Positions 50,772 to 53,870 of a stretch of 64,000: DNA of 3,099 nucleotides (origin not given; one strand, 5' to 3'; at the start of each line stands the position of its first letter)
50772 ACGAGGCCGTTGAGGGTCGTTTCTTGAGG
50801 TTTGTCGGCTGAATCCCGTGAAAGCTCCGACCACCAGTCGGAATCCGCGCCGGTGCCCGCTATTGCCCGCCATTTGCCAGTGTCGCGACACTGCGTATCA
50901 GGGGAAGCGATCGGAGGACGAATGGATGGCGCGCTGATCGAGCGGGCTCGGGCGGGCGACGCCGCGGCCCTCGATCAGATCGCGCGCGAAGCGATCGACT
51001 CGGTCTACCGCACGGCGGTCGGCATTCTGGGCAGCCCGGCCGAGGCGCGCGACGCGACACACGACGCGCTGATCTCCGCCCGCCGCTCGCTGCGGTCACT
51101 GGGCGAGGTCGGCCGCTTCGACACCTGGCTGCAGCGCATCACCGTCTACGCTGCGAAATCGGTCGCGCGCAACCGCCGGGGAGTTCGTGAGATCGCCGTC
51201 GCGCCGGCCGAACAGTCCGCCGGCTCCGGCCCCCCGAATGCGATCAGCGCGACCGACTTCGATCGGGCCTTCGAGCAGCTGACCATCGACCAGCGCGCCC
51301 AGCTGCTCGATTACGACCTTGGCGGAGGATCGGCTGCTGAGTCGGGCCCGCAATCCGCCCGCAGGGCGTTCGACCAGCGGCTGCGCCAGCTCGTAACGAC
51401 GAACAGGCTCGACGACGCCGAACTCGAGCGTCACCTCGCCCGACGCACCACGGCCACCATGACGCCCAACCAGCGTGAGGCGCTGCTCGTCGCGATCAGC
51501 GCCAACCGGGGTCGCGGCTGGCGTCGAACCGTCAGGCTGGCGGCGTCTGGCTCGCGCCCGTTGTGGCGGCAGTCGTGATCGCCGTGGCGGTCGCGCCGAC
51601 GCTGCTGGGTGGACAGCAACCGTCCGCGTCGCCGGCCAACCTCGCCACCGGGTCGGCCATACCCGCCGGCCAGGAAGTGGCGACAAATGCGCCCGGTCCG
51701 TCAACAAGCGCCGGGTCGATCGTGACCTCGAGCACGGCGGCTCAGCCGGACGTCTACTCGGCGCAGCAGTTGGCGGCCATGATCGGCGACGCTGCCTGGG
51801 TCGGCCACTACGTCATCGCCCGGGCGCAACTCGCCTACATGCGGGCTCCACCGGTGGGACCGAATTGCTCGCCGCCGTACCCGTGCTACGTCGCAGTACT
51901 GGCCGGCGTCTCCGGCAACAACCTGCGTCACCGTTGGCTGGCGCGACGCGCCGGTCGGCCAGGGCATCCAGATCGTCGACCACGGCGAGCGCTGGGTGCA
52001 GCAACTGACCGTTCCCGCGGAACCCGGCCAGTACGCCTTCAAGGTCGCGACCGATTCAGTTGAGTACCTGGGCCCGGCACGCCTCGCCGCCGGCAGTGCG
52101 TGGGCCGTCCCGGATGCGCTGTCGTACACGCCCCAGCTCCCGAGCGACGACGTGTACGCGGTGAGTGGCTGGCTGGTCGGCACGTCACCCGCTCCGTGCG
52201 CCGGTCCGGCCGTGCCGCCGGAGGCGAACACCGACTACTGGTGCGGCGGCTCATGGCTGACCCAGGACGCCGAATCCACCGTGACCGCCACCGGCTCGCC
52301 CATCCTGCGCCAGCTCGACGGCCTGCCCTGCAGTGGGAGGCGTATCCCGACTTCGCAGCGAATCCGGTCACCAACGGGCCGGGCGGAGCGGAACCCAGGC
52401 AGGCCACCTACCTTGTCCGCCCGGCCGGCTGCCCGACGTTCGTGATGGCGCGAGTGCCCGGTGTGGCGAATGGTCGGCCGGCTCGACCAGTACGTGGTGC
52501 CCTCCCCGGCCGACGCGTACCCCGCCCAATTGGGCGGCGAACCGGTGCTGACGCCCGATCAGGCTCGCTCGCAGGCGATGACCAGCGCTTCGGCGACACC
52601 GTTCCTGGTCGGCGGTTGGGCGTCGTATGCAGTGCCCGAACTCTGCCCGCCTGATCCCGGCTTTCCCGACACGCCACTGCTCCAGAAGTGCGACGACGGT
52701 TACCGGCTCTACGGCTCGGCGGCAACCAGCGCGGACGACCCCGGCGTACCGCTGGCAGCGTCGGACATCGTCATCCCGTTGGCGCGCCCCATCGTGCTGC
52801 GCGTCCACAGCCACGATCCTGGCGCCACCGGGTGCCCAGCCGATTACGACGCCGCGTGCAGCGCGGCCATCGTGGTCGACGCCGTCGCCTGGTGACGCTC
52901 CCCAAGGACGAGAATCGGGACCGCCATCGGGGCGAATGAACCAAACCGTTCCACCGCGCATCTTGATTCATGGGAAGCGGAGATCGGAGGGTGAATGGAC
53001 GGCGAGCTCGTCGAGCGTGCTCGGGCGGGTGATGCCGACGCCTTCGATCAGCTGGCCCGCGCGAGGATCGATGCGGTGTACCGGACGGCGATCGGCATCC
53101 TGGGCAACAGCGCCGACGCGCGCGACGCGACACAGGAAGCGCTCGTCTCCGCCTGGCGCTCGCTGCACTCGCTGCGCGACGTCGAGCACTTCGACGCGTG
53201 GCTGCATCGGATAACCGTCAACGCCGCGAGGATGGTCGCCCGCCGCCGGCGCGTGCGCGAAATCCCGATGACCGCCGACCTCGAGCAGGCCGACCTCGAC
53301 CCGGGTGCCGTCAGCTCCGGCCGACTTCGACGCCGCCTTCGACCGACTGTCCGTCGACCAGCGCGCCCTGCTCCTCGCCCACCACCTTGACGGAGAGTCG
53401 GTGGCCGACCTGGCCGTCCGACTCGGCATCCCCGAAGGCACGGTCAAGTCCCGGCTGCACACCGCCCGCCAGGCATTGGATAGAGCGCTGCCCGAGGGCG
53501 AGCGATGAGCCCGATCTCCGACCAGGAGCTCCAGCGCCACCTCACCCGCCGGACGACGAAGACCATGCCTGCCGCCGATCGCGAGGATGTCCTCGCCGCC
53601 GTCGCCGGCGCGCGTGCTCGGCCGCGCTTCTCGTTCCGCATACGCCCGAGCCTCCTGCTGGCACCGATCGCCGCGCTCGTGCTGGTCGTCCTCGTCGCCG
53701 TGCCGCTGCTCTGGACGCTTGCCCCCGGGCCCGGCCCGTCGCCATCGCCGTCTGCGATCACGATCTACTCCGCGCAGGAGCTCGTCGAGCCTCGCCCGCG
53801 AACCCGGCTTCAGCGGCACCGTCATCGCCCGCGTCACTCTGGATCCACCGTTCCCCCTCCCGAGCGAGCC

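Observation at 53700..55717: Unnamed extracytoplasmic repeat architecture in the anti-sigma proteins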

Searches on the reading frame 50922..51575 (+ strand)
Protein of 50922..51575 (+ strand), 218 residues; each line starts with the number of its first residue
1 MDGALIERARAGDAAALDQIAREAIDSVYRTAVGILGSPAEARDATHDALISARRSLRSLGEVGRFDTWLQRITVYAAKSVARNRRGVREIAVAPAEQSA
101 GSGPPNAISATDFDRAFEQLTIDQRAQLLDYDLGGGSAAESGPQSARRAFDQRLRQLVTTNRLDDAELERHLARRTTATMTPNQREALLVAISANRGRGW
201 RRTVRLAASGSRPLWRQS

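Call 6: search_protein_families(library=pfam, max_evalue=1, proteins=[window:50922-51575:+])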
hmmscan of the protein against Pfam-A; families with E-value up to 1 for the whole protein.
seq(218 aa): 4 families
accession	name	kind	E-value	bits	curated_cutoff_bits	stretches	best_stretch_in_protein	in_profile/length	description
PF04542.20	Sigma70_r2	-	5.6e-08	32.9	24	1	26-86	7-69/71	Sigma-70 region 2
PF13618.11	Gluconate_2-dh3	-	0.011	16.5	23.4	1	107-160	57-113/135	Gluconate 2-dehydrogenase subunit 3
PF02924.19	HDPD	-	0.31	11.6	29.1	0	30-54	60-84/116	Bacteriophage lambda head decoration protein D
PF19199.5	Phage_coatGP8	-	0.34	11.5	24.6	0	13-36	19-42/69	Phage major coat protein, Gp8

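Call 95: find_homologous_proteins(query=window:50922-51575:+, max_evalue=1e-10)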
Query seq(218 aa) (218 aa): 60 proteins with E <= 1e-10 among 5505 candidates.
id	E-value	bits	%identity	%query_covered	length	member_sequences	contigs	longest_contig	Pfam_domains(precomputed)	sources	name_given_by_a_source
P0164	2.2e-130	451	100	100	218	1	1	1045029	PF04542.21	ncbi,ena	-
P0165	4.7e-44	169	67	58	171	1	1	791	PF07638.18,PF04545.23,PF04542.21,PF08281.19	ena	-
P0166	1.8e-43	167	64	64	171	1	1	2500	PF13384.13,PF07638.18,PF04545.23,PF04542.21,PF08281.19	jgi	jgi:RNA polymerase sigma-70 factor (ECF subfamily)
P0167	3.4e-42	163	65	58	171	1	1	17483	PF07638.18,PF04545.23,PF04542.21,PF08281.19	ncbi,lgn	-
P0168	6.2e-42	162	62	64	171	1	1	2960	PF13384.13,PF07638.18,PF04545.23,PF04542.21,PF08281.19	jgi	jgi:RNA polymerase sigma-70 factor, ECF subfamily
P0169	7.8e-42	162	55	72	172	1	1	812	PF07638.18,PF04545.23,PF04542.21,PF08281.19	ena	-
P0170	1.5e-41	161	65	58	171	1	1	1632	PF07638.18,PF04542.21,PF08281.19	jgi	jgi:RNA polymerase sigma-70 factor (ECF subfamily)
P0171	2.2e-41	160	66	57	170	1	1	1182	PF04545.23,PF04542.21,PF08281.19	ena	-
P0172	4.1e-41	159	55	72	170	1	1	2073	PF13384.13,PF04545.23,PF04542.21,PF08281.19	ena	-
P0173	5.2e-41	159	64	66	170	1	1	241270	PF07638.18,PF04545.23,PF04542.21,PF08281.19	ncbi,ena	-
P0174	6.1e-41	159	63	58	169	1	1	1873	PF07638.18,PF04545.23,PF04542.21,PF08281.19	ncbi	-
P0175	7.1e-41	158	61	58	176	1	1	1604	PF13384.13,PF07638.18,PF04545.23,PF04542.21,PF08281.19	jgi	jgi:RNA polymerase sigma-70 factor (ECF subfamily)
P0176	7.6e-41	158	61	64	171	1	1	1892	PF13384.13,PF07638.18,PF04545.23,PF04542.21,PF08281.19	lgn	-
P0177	1.6e-40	157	55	72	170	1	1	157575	PF07638.18,PF04545.23,PF04542.21,PF08281.19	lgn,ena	-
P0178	1.6e-40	157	61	64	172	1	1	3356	PF07638.18,PF04545.23,PF04542.21,PF08281.19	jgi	jgi:RNA polymerase sigma-70 factor, ECF subfamily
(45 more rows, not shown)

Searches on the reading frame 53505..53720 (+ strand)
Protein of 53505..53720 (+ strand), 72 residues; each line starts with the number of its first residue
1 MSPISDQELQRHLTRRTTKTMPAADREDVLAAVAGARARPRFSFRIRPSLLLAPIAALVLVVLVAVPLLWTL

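Call 49: search_protein_families(library=ncbifam, alignment_id=A4, max_evalue=0.1)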
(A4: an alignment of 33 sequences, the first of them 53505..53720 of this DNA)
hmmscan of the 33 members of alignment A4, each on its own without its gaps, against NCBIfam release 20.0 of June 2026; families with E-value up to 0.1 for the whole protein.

A. member 1, window:53505-53720:+ (72 aa): 1 family
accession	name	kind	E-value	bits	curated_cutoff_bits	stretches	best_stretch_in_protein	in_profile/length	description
NF038083.1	CU044_5270_fam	subfamily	0.0021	18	100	1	9-69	5-50/284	CU044_5270 family protein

B. families by the number of members that match (of 33 scanned): 12 families
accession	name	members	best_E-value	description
NF052375.1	antisigma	12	0.0048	anti-sigma factor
NF038083.1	CU044_5270_fam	11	0.0021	CU044_5270 family protein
TIGR01709.2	typeII_sec_gspL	2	0.0017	type II secretion system protein GspL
NF009165.0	PRK12512.1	1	0.0084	RNA polymerase sigma factor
NF047714.1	adhesin_SiiEA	1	0.013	BapA-related adhesin SiiEA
NF038012.1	DMT_1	1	0.018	DMT family transporter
NF040912.1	SGM_5486_fam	1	0.023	SGM_5486 family transporter-associated protein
NF033764.1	gliding_CglF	1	0.025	adventurous gliding motility protein CglF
NF011370.0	PRK14789.1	1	0.033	lipoprotein signal peptidase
NF058638.1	AlkPhosPhoDBac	1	0.066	alkaline phosphatase PhoD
NF033486.1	harvest_ssl1498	1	0.088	photosystem II assembly protein Psb34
NF007394.0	PRK09920.1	1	0.089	acetate CoA-transferase subunit alpha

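Call 50: search_protein_families(library=pfam, alignment_id=A4, max_evalue=0.1)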
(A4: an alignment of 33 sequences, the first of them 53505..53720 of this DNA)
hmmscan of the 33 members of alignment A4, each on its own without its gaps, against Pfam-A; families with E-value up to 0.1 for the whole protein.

A. member 1, window:53505-53720:+ (72 aa): 0 families

B. families by the number of members that match (of 33 scanned): 8 families
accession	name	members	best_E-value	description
PF10039.14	DUF2275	1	0.0074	Predicted integral membrane protein (DUF2275)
PF19347.4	DUF5925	1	0.011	Domain of unknown function (DUF5925)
PF06813.19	Nodulin-like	1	0.017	Nodulin-like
PF20100.4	DUF6490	1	0.03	Family of unknown function (DUF6490)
PF19663.4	DUF6166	1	0.037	Family of unknown function (DUF6166)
PF05762.20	VWA_CoxE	1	0.056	VWA domain containing CoxE-like protein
PF17944.6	Arg_decarbox_C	1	0.069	Arginine decarboxylase C-terminal helical extension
PF19820.4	DUF6303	1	0.099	Family of unknown function (DUF6303)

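Call 51: search_solved_structures(query=A4, max_evalue=10)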
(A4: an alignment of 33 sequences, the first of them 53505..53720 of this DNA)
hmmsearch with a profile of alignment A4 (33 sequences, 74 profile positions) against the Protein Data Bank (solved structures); distinct sequences matched with E-value up to 10: 20.
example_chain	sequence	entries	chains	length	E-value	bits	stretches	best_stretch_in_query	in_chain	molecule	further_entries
6adq_C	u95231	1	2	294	0.033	17.9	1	18-67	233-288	Cytochrome bc1 complex cytochrome c subunit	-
9wcx_U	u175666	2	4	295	0.058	17.1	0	31-70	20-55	Cytochrome bc1 complex cytochrome c subunit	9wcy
8ovc_O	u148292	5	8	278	0.088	16.5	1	18-67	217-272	Cytochrome bc1 complex cytochrome c subunit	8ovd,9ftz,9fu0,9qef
8zjw_A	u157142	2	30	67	0.092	16.5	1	44-69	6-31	Alpha subunit of light-harvesting 1 complex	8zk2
6hwh_M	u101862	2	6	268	0.1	16.3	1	18-67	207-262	Cytochrome bc1 complex cytochrome c subunit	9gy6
8yuu_R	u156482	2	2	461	0.27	15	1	27-69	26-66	Histamine H3 receptor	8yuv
6aej_A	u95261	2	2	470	1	13.1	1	17-51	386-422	Alpha-ketoglutarate-dependent dioxygenase FTO,Alpha-ketoglutarate-dependent dioxygenase FT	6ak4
9ohs_A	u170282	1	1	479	1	13.1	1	17-51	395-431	Alpha-ketoglutarate-dependent dioxygenase FTO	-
4zs2_A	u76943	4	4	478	1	13.1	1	17-51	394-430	Alpha-ketoglutarate-dependent dioxygenase FTO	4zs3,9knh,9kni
4qkn_A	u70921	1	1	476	1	13.1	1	17-51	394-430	Alpha-ketoglutarate-dependent dioxygenase FTO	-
5dab_A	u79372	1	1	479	1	13.1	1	17-51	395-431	Alpha-ketoglutarate-dependent dioxygenase FTO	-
5zmd_A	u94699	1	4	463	1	13.1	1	17-51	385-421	Alpha-ketoglutarate-dependent dioxygenase FTO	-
9vg4_A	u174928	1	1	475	1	13.1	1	17-51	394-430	Alpha-ketoglutarate-dependent dioxygenase FTO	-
7ckk_A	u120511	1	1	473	1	13.1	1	17-51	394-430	Alpha-ketoglutarate-dependent dioxygenase FTO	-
5f8p_A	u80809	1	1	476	1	13.1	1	17-51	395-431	Alpha-ketoglutarate-dependent dioxygenase FTO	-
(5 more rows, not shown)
